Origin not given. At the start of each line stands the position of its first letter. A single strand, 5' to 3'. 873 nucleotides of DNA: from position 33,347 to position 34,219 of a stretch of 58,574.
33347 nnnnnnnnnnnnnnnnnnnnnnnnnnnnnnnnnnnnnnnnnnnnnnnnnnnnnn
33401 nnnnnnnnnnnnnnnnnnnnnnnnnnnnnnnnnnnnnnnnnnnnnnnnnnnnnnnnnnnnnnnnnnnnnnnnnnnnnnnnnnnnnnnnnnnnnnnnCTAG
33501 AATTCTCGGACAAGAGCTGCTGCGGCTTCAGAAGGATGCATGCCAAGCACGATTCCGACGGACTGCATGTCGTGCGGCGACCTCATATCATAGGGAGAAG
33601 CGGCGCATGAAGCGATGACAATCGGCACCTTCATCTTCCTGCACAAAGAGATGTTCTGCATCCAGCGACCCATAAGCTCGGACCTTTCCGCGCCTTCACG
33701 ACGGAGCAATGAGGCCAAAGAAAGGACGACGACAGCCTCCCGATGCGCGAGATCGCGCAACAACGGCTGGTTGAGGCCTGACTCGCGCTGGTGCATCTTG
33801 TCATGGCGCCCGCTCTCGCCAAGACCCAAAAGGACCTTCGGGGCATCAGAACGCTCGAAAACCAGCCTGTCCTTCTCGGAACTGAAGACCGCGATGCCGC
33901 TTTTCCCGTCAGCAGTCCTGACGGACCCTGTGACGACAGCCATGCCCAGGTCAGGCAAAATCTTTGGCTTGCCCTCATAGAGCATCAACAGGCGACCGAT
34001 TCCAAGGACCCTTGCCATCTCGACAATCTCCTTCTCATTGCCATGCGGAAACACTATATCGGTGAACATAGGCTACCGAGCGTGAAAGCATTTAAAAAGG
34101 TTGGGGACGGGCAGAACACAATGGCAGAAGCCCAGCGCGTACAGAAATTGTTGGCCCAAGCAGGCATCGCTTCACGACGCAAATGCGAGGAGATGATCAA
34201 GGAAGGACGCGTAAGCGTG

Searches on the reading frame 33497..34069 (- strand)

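Call 33: search_protein_families(library=pfam, proteins=[window:33497-34069:-], max_evalue=0.01)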
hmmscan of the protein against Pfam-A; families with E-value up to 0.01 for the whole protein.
window:33497-34069:- (190 aa): 1 family
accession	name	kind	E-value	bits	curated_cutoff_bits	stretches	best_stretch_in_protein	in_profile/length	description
PF01876.22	RNase_P_p30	-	1.8e-15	57.4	35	1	94-186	121-211/214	RNase P subunit p30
